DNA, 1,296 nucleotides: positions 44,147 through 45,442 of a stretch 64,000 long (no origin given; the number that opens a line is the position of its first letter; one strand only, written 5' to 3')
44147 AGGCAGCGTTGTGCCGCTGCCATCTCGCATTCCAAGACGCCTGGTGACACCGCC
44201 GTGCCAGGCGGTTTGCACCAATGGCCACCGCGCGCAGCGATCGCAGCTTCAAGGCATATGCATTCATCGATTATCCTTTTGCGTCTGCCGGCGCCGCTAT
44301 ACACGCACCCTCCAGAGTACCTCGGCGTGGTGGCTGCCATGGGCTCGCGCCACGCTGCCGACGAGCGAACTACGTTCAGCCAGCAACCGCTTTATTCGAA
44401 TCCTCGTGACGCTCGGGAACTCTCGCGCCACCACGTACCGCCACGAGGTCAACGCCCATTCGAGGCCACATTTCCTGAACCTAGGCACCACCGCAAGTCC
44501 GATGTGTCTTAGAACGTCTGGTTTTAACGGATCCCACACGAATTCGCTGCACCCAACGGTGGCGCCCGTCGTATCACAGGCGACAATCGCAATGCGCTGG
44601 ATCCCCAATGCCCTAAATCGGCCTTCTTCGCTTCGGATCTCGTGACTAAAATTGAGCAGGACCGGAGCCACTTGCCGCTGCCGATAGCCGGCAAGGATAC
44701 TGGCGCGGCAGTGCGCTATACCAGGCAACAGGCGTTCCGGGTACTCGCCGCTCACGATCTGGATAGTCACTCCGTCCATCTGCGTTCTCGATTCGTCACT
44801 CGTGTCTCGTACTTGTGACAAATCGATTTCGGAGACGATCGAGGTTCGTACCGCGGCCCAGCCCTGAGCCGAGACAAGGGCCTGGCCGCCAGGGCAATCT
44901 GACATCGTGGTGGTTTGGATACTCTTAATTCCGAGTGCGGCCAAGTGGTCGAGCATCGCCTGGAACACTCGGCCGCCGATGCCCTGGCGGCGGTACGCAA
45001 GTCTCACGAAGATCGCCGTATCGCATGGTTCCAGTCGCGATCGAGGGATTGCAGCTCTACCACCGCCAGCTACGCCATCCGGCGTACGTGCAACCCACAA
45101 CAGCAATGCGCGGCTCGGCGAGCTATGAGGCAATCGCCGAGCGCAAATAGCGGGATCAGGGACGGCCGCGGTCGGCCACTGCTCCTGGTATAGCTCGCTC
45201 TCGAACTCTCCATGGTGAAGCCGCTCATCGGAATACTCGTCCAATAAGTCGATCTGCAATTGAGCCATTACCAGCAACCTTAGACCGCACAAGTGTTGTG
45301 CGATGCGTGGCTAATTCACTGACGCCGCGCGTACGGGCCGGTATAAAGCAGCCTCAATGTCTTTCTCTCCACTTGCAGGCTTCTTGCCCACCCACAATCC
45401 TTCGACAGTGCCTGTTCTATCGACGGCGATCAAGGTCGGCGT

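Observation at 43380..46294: Operon for a secreted 10-Cys/8-Tyr peptide with thioredoxin-fold protein, tandem GNAT and sulfotransferase (possible modified-peptide system)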

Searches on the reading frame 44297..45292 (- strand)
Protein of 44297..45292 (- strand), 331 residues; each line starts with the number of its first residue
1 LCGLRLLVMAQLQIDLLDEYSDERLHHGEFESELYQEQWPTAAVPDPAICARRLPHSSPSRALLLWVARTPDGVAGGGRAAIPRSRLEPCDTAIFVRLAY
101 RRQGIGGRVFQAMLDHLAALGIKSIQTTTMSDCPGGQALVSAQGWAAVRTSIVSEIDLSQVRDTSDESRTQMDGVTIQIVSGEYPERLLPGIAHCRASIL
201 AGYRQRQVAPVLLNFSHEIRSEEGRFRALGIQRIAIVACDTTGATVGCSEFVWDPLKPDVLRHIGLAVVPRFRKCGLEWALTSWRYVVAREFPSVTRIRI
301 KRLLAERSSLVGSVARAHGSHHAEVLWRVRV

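Call 3: search_protein_families(library=pfam, proteins=[window:44297-45292:-], max_evalue=0.1)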
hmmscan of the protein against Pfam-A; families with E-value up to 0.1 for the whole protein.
window:44297-45292:- (331 aa): 3 families
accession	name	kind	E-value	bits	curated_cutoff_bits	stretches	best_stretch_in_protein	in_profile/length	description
PF00583.31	Acetyltransf_1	-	4.6e-08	33.8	20.7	1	34-132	4-103/116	Acetyltransferase (GNAT) family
PF13508.13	Acetyltransf_7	-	2.2e-07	31.6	27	1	65-125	5-65/84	Acetyltransferase (GNAT) domain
PF13673.13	Acetyltransf_10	-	0.0067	16.8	23.6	1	92-131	55-93/128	Acetyltransferase (GNAT) domain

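Call 4: search_protein_families(library=ncbifam, proteins=[window:44297-45292:-], max_evalue=0.1)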
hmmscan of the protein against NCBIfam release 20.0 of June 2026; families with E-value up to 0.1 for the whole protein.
window:44297-45292:- (331 aa): 2 families
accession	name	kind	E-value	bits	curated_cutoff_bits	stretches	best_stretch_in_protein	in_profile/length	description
NF000483.1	BlmB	exception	0.0021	17.5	625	1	8-77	13-82/301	bleomycin family antibiotic N-acetyltransferase BlmB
NF041716.1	HxA_phane_GNAT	equivalog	0.018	14.9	250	1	94-157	88-152/152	cyclophane-containing RiPP N-acetyltransferase HaaN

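Call 40: search_solved_structures(query=window:44297-45292:-, max_evalue=1)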
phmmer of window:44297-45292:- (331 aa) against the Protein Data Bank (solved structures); distinct sequences matched with E-value up to 1: 4.
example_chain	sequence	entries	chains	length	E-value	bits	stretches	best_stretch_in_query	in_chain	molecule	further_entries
2zw4_A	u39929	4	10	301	0.0017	20.9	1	9-78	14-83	Bleomycin acetyltransferase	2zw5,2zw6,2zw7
7ml7_B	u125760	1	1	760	0.23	13.9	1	18-89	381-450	Chondroitin sulfate proteoglycan 4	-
3bil_A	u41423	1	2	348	0.48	12.8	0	238-322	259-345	Probable LacI-family transcriptional regulator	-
2wpw_A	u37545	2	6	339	0.52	12.7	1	34-139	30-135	ORF14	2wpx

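Call 54: predict_structure(protein=window:44297-45268:-)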
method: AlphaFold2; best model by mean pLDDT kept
length: 323 residues; sequences in the alignment: 1
mean_pLDDT: 35.5   pTM: 0.28
mean pLDDT of the five models: 35.5, 31.7, 28.7, 27.1, 24.3
residues with pLDDT >= 90: 0; 70-90: 0; 50-70: 23; < 50: 300
segments of 3 or more residues with pLDDT < 50: 1-104, 108-208, 210-214, 216-223, 233-238, 247-272, 277-323
pLDDT, mean of each block of 10 residues (from residue 1): 24 32 28 26 25 30 29 31 34 40 48 39 28 27 26 26 26 33 40 40 46 46 51 48 50 39 41 47 42 37 32 27 25
secondary structure, 60 per line:
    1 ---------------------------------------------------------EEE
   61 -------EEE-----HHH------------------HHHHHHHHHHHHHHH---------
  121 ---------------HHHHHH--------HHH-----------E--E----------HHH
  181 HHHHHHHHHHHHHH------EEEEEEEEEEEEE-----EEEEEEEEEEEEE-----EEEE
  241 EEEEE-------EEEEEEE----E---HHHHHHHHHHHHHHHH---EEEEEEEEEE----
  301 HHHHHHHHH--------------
elements in order: E58-60 E68-70 H97-111 H136-141 H178-194 E201-213 E219-231 E237-245 E253-259 H268-283 E287-296 H301-309

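Call 56: list_cluster_members(proteins=[window:44297-45268:-, window:43380-44267:-, P0001])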
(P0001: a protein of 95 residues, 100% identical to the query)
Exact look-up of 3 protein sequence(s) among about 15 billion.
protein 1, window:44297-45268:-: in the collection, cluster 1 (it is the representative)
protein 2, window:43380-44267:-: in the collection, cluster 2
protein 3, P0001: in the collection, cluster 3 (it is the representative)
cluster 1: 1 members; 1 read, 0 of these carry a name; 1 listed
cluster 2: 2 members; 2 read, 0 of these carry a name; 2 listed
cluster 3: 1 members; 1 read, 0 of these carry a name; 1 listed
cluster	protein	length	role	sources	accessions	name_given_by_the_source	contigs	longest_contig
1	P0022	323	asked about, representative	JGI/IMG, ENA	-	-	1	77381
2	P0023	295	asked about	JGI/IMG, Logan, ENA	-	-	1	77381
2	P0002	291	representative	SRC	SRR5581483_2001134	-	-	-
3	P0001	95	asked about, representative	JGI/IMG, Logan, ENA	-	-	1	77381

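Call 77: search_protein_families(library=padloc, proteins=[window:44297-45292:-], max_evalue=0.01)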
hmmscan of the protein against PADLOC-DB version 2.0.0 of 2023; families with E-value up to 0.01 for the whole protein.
window:44297-45292:- (331 aa): 0 families
